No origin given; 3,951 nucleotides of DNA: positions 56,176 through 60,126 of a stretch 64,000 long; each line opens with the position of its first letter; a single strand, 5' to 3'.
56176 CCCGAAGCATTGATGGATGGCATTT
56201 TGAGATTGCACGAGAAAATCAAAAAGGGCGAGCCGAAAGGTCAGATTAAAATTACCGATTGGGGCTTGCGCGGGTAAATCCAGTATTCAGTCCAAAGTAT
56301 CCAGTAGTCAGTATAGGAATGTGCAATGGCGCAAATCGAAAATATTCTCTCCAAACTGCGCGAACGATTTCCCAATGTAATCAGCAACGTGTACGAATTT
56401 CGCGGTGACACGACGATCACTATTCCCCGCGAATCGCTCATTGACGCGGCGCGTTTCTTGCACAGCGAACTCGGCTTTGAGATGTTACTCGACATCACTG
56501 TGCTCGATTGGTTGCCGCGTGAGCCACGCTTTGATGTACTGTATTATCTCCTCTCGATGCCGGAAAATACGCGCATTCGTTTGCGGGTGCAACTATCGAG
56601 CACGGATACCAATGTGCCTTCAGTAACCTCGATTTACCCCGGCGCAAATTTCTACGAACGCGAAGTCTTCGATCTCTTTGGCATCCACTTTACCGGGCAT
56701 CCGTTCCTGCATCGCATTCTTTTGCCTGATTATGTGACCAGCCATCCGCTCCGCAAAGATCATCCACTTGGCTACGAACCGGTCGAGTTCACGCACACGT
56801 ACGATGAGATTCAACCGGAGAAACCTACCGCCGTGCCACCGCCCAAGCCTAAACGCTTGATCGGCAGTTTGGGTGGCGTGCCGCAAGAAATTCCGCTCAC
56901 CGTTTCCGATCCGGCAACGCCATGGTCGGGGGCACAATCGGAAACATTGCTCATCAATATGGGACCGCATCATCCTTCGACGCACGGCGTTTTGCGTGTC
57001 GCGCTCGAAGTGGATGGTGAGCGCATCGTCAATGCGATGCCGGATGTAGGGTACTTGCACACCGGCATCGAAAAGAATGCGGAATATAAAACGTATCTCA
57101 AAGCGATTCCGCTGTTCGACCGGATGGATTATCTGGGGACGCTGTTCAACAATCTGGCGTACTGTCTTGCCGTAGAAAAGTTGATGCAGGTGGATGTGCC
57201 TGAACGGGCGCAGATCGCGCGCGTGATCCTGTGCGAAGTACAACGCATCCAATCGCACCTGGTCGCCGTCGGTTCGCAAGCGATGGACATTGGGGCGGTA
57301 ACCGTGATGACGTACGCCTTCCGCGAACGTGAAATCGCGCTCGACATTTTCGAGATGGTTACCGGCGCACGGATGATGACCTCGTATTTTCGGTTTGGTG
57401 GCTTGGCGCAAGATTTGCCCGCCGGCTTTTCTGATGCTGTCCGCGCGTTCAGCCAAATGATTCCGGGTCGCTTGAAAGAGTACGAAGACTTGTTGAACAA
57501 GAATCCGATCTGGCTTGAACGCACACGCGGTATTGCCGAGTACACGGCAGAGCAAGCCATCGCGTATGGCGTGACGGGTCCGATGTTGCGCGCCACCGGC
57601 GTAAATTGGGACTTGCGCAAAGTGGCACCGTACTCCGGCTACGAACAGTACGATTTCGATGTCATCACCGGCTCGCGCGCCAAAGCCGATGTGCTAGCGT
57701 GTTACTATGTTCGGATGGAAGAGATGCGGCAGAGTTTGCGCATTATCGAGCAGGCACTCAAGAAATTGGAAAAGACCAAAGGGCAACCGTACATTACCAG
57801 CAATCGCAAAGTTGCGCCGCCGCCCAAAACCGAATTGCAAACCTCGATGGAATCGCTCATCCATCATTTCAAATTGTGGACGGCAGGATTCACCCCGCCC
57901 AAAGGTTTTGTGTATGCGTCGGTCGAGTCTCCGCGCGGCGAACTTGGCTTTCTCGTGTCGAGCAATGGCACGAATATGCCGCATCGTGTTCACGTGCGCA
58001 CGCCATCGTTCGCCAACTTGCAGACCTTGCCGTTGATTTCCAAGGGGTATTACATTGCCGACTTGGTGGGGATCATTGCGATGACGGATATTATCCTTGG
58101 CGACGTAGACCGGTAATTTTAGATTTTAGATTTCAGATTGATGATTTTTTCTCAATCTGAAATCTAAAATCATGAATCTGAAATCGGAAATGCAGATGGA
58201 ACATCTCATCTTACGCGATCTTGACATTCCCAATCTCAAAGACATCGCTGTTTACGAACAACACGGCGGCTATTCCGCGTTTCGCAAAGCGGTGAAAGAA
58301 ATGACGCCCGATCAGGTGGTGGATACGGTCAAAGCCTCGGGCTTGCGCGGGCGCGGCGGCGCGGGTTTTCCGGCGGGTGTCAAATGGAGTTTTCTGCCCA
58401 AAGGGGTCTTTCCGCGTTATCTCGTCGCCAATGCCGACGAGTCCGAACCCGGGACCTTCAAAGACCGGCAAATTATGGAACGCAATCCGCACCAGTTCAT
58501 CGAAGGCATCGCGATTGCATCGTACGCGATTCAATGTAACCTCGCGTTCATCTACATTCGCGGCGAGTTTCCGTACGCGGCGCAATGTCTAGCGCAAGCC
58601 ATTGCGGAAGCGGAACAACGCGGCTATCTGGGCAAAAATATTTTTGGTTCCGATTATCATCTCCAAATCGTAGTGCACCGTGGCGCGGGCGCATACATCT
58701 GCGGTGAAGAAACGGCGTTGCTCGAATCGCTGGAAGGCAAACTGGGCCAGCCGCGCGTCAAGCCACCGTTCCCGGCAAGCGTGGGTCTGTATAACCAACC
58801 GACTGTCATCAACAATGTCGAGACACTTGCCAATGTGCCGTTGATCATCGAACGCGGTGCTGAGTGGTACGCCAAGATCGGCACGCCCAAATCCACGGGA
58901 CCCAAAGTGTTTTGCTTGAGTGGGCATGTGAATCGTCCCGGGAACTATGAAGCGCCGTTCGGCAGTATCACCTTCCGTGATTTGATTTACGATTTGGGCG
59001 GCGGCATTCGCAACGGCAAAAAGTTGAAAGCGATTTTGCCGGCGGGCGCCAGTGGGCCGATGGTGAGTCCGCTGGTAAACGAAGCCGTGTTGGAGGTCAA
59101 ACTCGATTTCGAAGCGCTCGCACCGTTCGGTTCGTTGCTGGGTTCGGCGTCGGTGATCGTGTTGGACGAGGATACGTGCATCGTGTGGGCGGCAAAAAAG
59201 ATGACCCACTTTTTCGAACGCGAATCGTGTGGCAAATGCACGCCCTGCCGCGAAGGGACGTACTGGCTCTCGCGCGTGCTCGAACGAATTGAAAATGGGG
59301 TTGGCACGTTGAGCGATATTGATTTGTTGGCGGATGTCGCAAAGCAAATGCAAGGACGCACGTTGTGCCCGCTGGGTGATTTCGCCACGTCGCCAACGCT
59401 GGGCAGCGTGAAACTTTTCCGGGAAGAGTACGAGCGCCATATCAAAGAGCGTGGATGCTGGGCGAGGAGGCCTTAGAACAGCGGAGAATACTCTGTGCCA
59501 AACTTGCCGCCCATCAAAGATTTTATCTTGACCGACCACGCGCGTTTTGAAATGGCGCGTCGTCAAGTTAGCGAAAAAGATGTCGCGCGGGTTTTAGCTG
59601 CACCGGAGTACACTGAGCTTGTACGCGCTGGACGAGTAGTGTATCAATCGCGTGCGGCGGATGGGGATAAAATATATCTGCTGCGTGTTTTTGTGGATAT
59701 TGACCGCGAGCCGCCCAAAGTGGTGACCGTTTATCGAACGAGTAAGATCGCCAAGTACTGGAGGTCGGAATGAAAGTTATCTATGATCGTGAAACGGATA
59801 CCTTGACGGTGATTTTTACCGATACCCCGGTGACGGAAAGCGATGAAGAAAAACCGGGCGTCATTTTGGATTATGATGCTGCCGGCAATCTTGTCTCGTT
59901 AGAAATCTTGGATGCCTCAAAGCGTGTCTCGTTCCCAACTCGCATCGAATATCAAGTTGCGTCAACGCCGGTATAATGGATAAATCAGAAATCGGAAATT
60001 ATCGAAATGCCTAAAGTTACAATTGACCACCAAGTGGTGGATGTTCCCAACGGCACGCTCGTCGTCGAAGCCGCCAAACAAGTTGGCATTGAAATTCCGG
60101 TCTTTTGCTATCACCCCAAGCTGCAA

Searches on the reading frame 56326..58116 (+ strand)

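Call 89: search_protein_families(library=pfam, proteins=[window:56326-58116:+], max_evalue=0.001)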
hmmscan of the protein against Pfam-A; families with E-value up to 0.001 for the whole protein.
window:56326-58116:+ (596 aa): 2 families
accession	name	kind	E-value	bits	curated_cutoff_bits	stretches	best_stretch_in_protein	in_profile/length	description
PF00346.24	Complex1_49kDa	-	9.2e-109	363.1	24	1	321-596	1-271/271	Respiratory-chain NADH dehydrogenase, 49 Kd subunit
PF00329.25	Complex1_30kDa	-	3.6e-40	137.8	22.5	1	31-150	1-122/124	Respiratory-chain NADH dehydrogenase, 30 Kd subunit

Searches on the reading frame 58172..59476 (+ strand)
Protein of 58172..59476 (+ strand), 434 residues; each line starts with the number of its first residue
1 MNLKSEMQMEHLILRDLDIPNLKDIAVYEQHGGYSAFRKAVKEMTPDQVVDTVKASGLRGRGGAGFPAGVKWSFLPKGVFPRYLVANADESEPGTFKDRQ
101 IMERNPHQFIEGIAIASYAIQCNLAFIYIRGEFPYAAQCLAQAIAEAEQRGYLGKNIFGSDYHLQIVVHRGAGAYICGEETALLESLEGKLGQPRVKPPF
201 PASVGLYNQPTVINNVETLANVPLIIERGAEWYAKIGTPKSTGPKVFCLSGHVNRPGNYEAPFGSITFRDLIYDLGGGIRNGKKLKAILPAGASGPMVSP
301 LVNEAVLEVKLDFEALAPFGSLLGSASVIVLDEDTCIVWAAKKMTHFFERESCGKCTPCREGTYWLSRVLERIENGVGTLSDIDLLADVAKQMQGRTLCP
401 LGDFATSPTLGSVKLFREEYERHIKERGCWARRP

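Call 89: search_protein_families(library=pfam, proteins=[window:58172-59476:+], max_evalue=0.001)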
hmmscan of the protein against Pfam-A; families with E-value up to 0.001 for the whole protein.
window:58172-59476:+ (434 aa): 4 families
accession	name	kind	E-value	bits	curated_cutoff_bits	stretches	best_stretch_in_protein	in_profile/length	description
PF01512.22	Complex1_51K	-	3.1e-50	170.4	31.2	1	53-223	1-149/150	Nuo51 FMN-binding domain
PF10589.14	NADH_4Fe-4S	-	7.7e-31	106.3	23.5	1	340-423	2-85/85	NADH-ubiquinone oxidoreductase-F iron-sulfur binding region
PF22461.2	SLBB_2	-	5.8e-08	33.2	27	1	245-300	1-57/79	SLBB domain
PF10531.15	SLBB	-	7.9e-08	32.5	27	1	246-297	1-51/55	SLBB domain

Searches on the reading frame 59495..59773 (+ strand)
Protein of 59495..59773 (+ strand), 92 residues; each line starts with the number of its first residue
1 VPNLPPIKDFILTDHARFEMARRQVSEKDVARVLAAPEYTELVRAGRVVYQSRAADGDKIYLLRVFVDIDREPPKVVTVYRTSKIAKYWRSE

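Call 89: search_protein_families(library=pfam, proteins=[window:59495-59773:+], max_evalue=0.001)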
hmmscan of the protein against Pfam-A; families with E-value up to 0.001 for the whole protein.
window:59495-59773:+ (92 aa): 1 family
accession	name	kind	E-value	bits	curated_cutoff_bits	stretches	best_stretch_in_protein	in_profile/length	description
PF14076.12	DUF4258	-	3.6e-09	37.2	25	1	12-81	1-71/71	Domain of unknown function (DUF4258)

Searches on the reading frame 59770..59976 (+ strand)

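Call 89: search_protein_families(library=pfam, proteins=[window:59770-59976:+], max_evalue=0.001)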
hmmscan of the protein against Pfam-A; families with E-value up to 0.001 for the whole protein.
window:59770-59976:+ (68 aa): 1 family
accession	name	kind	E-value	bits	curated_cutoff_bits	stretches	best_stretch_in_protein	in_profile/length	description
PF10049.14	DUF2283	-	2.8e-18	66.3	23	1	2-50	1-49/49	Protein of unknown function (DUF2283)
